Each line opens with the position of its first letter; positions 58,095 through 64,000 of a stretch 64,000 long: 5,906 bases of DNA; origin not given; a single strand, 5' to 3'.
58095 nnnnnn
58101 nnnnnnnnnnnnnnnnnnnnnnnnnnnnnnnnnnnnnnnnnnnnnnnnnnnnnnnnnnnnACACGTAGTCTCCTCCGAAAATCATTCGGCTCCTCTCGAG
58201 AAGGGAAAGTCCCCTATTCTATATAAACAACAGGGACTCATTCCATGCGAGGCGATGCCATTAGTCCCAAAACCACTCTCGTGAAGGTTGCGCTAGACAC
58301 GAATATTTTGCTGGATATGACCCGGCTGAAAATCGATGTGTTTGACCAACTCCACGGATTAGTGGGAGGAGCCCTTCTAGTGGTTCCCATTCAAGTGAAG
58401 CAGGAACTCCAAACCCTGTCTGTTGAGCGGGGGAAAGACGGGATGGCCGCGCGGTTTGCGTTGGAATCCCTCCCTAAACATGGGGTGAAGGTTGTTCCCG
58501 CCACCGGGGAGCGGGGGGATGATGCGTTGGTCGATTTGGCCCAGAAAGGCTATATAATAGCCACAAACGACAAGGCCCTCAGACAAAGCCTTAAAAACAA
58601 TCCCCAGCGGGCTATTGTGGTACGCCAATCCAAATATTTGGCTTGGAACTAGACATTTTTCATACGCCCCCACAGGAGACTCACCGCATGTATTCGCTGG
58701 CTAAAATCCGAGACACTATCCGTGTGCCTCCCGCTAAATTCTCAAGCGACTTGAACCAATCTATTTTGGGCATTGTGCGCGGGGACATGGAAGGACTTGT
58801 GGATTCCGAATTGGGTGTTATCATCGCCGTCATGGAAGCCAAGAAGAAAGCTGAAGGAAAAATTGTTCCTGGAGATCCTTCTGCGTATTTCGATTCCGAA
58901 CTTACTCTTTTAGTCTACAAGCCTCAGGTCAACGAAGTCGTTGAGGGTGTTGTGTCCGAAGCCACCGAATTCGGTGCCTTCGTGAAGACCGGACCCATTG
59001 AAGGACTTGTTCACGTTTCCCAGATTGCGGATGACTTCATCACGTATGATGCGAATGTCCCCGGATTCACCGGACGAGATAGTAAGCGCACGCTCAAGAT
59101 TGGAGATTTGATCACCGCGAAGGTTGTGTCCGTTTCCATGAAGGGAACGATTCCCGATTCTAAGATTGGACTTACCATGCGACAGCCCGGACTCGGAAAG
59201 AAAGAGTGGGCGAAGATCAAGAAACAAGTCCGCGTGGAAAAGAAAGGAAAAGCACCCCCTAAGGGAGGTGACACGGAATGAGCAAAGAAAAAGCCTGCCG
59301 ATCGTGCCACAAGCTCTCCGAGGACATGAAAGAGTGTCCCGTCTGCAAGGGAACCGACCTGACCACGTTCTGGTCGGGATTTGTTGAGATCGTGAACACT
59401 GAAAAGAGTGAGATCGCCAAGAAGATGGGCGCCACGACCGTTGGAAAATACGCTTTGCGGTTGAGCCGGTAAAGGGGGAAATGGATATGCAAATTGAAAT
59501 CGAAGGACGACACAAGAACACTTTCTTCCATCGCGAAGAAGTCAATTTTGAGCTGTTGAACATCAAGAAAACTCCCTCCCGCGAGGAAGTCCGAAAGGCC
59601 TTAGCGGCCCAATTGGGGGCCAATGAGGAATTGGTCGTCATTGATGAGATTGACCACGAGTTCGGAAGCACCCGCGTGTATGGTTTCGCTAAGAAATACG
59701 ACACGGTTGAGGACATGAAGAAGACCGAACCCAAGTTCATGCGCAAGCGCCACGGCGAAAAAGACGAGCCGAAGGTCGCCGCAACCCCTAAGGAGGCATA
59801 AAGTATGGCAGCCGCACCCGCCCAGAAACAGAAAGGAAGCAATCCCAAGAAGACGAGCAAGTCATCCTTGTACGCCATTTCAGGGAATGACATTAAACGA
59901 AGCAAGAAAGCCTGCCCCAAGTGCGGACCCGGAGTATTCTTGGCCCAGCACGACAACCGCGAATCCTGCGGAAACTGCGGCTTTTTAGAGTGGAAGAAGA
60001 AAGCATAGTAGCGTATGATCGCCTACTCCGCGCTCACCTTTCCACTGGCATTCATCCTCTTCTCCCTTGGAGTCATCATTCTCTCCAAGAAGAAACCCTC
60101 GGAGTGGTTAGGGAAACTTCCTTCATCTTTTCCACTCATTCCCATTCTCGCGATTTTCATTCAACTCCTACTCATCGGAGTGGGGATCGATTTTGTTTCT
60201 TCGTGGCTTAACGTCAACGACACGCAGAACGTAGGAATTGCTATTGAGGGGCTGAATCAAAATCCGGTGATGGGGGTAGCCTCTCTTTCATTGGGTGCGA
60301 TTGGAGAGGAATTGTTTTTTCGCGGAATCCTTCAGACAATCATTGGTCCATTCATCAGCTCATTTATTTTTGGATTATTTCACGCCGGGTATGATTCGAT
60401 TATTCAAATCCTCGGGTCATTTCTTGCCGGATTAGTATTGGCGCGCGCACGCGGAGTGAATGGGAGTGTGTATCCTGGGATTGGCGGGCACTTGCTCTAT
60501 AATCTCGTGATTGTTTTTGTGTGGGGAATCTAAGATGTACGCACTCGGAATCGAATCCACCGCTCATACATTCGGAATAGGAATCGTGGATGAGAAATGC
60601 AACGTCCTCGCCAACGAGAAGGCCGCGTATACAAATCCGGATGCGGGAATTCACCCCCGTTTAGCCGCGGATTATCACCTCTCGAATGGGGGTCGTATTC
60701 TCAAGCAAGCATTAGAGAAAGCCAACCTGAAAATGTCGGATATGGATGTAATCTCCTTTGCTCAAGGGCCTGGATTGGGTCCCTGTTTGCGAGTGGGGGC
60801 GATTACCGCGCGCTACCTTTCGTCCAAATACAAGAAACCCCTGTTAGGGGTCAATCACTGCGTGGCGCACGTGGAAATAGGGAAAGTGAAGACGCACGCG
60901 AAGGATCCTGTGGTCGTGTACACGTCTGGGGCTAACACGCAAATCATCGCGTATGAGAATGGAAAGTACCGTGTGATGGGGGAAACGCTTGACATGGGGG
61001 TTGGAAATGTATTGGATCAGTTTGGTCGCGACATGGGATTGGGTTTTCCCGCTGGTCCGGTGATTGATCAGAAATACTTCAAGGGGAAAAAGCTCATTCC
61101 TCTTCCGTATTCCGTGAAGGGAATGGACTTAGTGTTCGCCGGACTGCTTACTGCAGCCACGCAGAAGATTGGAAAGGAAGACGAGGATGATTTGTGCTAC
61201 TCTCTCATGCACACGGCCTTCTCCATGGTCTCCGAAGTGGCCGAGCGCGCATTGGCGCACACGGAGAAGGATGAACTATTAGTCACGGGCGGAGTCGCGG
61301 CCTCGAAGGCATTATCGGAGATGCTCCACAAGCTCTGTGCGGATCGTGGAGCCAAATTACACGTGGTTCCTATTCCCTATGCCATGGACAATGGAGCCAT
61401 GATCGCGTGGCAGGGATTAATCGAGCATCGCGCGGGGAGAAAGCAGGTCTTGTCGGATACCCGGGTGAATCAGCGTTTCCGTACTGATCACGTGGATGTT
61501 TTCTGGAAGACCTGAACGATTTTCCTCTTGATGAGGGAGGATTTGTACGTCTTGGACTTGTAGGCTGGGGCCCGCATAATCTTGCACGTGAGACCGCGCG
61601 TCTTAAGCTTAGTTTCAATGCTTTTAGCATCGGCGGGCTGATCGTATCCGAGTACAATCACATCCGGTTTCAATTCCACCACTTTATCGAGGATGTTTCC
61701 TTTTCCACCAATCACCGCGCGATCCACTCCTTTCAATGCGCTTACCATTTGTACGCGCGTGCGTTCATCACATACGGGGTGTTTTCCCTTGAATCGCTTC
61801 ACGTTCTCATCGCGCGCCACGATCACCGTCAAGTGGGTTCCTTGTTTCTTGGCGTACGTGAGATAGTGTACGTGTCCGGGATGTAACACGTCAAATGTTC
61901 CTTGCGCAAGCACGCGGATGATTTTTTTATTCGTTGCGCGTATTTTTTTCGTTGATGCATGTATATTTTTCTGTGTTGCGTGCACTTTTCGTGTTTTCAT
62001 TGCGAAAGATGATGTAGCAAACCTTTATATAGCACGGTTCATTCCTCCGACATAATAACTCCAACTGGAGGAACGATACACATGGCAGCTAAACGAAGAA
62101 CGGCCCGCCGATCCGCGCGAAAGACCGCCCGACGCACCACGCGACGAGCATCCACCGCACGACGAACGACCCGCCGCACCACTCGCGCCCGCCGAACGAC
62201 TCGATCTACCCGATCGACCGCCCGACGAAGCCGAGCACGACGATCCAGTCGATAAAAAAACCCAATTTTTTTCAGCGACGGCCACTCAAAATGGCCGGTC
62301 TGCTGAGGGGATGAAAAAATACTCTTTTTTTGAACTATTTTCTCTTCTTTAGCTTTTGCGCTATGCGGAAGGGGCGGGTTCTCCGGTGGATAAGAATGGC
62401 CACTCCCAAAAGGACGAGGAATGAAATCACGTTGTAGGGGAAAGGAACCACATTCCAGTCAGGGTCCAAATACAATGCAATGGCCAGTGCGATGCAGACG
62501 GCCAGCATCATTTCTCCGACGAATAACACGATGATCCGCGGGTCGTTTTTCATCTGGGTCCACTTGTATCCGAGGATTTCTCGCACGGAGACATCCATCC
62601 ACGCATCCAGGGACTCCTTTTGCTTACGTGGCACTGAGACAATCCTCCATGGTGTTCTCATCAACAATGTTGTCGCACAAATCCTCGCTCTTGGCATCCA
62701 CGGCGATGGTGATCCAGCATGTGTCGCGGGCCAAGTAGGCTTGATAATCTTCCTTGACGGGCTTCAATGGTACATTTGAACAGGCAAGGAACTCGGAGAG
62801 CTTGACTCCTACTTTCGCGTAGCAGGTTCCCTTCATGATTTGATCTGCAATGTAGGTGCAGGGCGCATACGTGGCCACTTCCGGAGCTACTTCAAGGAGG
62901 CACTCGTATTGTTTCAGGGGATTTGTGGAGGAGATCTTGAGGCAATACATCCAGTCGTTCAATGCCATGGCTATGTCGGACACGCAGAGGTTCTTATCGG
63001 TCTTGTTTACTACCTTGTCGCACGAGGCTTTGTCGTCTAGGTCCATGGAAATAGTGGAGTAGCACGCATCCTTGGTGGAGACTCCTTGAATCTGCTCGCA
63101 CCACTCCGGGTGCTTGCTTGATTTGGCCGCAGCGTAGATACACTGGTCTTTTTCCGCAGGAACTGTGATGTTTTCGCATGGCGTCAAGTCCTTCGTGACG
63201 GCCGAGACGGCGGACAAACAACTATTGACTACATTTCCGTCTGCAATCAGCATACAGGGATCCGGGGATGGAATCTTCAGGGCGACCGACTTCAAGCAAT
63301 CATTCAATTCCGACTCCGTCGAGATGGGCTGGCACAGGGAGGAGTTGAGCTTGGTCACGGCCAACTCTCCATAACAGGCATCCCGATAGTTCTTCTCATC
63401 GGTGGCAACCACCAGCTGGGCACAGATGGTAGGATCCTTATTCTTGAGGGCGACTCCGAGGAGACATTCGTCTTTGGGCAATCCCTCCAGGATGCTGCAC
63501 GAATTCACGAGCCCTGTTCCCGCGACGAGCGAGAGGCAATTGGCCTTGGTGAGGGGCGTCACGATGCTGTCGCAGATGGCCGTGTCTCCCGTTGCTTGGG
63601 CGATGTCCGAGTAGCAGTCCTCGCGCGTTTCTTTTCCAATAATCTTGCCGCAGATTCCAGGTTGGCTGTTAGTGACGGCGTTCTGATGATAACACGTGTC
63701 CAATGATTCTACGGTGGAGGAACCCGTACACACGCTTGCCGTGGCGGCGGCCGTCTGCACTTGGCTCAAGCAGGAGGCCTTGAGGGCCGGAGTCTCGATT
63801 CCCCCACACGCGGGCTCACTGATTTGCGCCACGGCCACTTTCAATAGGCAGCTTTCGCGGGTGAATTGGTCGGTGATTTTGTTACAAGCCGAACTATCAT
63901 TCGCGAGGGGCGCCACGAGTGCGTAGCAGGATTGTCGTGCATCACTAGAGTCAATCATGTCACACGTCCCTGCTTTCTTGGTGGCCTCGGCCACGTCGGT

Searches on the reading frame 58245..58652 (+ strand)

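Call 15: search_protein_families(library=pfam, proteins=[window:58245-58652:+], max_evalue=0.001)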
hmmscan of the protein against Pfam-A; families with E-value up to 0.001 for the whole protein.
window:58245-58652:+ (135 aa): 1 family
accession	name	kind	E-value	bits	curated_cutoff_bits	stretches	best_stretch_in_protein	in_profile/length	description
PF18477.7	PIN_9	-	3.3e-18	66.5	26.3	1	15-128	1-115/116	PIN like domain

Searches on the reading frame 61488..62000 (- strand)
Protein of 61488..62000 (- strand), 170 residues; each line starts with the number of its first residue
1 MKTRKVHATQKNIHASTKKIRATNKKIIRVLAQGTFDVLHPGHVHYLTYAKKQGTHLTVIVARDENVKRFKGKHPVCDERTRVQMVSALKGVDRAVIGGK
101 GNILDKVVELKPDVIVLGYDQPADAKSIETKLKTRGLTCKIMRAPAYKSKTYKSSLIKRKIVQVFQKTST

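Call 49: search_protein_families(library=pfam, proteins=[window:61488-62000:-], max_evalue=0.01)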
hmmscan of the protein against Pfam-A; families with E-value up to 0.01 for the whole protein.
window:61488-62000:- (170 aa): 1 family
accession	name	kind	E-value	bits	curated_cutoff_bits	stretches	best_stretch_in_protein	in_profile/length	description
PF01467.32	CTP_transf_like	-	7.4e-19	68.7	21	1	32-159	2-132/133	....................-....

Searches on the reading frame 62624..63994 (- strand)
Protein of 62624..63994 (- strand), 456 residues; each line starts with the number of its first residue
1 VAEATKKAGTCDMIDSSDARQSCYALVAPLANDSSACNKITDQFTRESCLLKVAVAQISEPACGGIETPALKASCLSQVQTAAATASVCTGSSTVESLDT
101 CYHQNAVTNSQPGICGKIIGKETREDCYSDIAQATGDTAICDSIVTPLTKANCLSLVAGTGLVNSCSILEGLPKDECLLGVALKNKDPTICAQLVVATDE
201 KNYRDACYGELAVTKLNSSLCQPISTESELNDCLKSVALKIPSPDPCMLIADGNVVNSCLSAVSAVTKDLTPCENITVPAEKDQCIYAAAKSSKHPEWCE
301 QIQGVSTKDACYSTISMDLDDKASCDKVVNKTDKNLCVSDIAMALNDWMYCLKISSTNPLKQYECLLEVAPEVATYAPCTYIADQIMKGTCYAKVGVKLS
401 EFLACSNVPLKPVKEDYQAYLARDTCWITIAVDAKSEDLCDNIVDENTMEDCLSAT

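Call 49: search_protein_families(library=pfam, proteins=[window:62624-63994:-], max_evalue=0.01)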
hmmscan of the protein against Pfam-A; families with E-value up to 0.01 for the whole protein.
window:62624-63994:- (456 aa): 0 families

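Call 50: find_related_loci(query=window:62624-63994:-, collection=metagenome_contigs, flank=10000)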
Query window:62624-63994:- (456 aa) in metagenome_contigs; peptide patterns used: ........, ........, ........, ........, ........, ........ (x = any residue, [..] = any of these).
14 stretches matched a pattern; 2 encode a relative of the query (tblastn E <= 1e-3); 2 distinct loci.
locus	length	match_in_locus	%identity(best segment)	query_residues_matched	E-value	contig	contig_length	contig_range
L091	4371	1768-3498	78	1-456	0e+0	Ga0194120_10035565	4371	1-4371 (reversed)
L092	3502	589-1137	31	1-452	3e-18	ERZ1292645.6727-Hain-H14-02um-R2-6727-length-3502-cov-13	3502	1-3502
